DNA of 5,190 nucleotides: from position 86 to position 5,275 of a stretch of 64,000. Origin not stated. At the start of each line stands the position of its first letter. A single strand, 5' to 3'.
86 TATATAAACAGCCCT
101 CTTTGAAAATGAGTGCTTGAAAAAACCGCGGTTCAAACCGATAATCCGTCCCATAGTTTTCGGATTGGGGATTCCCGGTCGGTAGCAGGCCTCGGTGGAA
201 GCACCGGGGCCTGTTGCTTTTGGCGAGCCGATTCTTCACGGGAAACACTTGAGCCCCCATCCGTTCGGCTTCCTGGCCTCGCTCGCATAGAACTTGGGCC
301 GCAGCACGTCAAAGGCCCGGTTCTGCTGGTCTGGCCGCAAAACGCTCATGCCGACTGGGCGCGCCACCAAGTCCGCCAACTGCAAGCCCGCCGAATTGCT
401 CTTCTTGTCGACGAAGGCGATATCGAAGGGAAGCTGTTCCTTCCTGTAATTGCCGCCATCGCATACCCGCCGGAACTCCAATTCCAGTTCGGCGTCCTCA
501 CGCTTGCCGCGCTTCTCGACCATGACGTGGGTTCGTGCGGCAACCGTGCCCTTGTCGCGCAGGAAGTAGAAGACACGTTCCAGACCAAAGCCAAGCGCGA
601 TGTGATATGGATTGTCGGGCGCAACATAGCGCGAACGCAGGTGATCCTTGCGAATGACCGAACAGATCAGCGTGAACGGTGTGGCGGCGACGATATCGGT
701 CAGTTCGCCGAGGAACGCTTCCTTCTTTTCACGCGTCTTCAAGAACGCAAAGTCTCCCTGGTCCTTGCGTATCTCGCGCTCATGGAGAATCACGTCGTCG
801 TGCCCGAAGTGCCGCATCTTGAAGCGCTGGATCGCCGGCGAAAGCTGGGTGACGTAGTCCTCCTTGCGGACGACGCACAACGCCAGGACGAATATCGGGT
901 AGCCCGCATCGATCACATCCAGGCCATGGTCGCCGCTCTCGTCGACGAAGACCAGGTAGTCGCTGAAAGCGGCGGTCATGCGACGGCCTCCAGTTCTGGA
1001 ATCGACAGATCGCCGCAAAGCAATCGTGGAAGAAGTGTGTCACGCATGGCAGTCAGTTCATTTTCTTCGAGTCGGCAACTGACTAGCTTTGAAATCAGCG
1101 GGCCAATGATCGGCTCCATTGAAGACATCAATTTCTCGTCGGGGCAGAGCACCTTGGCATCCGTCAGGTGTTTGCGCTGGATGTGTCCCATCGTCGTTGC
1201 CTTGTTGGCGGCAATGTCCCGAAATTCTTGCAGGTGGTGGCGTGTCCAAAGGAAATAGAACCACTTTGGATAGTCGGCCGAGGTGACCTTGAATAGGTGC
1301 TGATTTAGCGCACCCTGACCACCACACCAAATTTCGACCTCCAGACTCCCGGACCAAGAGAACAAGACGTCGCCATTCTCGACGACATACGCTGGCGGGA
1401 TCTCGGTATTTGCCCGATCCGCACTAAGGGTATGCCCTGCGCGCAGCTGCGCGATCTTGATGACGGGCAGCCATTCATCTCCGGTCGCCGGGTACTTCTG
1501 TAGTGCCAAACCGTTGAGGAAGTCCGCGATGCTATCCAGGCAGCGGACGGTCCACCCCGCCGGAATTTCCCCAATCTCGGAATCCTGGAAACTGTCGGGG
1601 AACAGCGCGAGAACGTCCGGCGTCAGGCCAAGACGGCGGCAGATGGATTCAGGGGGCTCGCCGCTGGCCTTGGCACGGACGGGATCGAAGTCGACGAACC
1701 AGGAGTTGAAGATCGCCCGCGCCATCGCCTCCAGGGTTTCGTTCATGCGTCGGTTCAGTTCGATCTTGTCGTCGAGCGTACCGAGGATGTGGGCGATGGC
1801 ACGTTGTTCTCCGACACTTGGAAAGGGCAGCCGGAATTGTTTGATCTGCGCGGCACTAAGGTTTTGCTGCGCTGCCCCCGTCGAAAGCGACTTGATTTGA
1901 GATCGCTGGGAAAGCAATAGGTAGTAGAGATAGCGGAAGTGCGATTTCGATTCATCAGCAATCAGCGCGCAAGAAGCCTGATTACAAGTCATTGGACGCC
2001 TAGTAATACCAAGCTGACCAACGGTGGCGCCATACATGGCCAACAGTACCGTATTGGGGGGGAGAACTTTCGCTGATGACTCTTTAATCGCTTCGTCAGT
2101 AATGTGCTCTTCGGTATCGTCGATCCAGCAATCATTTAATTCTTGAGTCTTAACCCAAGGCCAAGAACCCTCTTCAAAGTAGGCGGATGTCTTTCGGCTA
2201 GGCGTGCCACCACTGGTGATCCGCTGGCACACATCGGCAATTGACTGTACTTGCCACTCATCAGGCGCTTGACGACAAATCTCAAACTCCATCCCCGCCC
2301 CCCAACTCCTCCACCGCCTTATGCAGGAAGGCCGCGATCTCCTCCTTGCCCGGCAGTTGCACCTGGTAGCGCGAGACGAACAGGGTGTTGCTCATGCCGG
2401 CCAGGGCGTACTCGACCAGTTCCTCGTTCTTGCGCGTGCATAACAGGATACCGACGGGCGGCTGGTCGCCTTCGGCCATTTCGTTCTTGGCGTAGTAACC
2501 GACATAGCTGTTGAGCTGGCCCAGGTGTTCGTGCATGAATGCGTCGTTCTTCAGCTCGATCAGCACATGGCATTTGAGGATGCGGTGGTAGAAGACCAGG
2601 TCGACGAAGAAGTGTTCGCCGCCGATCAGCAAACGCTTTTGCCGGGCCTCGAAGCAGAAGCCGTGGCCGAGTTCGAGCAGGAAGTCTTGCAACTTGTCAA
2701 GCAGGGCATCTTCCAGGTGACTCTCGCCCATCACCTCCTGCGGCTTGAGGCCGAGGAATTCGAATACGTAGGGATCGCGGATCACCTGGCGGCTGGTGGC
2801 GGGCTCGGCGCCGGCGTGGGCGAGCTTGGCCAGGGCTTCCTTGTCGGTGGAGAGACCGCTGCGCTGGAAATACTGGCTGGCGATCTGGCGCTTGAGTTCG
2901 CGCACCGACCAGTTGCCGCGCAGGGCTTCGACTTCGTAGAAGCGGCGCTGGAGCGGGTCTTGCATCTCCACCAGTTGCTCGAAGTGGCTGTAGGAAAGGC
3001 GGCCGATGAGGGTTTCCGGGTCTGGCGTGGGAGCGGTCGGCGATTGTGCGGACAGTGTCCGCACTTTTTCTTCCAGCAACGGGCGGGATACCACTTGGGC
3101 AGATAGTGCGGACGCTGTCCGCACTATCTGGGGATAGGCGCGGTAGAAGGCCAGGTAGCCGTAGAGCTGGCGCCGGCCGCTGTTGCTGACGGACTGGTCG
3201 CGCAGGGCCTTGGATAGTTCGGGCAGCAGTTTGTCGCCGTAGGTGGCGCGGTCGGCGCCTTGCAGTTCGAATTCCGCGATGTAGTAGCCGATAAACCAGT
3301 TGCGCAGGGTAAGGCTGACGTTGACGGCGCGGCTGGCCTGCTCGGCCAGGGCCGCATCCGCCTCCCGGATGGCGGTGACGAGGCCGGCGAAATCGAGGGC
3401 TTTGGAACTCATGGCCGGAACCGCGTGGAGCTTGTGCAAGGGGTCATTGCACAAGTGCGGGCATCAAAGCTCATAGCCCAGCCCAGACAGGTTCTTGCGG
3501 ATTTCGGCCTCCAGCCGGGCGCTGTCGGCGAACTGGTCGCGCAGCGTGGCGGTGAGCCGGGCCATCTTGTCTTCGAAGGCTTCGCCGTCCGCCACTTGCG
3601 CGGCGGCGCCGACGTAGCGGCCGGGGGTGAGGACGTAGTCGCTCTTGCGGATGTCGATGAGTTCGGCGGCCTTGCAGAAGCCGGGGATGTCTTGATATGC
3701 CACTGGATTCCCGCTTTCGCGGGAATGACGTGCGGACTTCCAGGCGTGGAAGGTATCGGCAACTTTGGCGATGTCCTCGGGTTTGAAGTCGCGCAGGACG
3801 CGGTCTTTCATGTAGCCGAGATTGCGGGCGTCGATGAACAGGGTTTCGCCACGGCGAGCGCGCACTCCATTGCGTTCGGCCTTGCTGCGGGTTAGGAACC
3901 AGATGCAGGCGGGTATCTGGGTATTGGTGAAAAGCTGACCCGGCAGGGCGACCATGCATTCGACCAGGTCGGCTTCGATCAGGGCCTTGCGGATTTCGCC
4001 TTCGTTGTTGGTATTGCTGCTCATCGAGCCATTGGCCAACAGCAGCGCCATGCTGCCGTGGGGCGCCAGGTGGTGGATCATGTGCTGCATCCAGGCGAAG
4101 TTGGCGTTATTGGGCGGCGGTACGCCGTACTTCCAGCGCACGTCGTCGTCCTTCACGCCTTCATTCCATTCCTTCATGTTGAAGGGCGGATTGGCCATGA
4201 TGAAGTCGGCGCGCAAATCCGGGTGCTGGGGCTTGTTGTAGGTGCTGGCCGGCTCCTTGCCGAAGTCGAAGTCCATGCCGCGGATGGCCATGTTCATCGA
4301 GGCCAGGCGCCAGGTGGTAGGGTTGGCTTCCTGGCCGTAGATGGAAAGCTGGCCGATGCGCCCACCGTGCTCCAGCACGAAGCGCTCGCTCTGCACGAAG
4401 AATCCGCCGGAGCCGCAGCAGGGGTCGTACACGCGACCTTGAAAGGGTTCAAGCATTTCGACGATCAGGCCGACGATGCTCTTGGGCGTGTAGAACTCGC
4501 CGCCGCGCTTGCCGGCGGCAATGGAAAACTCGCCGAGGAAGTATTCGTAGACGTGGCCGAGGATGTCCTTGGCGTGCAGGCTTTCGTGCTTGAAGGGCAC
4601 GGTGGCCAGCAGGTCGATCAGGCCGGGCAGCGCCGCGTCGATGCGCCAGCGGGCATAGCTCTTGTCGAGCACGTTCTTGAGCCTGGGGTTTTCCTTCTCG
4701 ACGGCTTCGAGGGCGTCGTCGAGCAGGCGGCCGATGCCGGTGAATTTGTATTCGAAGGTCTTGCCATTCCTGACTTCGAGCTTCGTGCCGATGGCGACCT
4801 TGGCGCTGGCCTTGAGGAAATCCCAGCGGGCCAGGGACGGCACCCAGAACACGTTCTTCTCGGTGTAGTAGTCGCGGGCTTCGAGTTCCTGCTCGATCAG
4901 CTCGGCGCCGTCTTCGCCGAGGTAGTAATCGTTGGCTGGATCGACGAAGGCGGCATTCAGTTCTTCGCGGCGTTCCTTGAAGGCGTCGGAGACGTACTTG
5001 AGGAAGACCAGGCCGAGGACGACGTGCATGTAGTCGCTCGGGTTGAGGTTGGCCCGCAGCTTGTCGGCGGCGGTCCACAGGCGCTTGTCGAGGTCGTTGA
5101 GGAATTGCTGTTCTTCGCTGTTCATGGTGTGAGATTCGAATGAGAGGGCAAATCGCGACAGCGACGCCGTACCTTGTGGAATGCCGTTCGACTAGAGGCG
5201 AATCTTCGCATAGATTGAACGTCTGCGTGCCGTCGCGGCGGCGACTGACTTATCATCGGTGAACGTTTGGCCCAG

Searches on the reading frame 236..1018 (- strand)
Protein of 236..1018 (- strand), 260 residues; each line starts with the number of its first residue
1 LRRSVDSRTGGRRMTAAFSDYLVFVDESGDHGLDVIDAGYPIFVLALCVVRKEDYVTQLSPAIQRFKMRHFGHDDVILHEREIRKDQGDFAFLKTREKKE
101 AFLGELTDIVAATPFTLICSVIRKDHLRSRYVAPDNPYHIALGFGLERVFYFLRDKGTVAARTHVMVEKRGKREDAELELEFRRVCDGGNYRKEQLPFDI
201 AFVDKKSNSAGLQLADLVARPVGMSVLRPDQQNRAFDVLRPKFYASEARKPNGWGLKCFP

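Call 46: search_protein_families(library=pfam, proteins=[window:236-1018:-], max_evalue=0.00001)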
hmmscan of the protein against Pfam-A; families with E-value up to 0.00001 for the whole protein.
window:236-1018:- (260 aa): 1 family
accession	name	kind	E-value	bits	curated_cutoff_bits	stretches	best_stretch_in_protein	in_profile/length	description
PF12686.12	DUF3800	-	3.6e-19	70.4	21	1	22-223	1-147/149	Protein of unknown function (DUF3800)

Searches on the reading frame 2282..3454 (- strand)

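Call 46: search_protein_families(library=pfam, proteins=[window:2282-3454:-], max_evalue=0.00001)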
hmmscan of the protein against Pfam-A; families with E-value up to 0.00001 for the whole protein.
window:2282-3454:- (390 aa): 2 families
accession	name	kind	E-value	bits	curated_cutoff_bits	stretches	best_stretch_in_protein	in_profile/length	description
PF06250.17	YhcG_C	-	1.4e-54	184.6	32.5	1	223-371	2-148/157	YhcG PDDEXK nuclease domain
PF17761.7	DUF1016_N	-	1.9e-24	86.8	32.8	1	38-198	11-137/137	DUF1016 N-terminal domain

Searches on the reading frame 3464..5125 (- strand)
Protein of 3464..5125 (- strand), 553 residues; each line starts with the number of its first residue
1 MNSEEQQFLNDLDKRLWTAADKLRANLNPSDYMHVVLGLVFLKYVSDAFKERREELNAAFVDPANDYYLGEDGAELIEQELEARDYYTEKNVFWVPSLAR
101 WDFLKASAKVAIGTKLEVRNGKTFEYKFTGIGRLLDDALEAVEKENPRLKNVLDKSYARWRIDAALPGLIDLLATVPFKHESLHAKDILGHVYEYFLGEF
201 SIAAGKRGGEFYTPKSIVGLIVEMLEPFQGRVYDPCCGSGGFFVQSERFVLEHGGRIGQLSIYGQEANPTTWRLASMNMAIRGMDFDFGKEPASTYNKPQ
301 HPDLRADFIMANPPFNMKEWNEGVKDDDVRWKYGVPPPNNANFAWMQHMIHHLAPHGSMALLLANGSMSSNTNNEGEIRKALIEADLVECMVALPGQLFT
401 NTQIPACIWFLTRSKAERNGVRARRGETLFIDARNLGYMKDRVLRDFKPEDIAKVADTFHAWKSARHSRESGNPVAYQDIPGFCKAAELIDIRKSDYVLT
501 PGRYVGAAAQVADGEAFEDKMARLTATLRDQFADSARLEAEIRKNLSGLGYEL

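Call 46: search_protein_families(library=pfam, proteins=[window:3464-5125:-], max_evalue=0.00001)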
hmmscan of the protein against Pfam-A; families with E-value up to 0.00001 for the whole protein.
window:3464-5125:- (553 aa): 2 families
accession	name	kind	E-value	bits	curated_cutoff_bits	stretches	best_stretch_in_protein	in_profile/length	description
PF02384.22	N6_Mtase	-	6.1e-109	364.5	20.4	1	185-509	2-307/311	N-6 DNA Methylase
PF12161.14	HsdM_N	-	2.3e-19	70.8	24.5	1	12-155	1-110/135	HsdM N-terminal domain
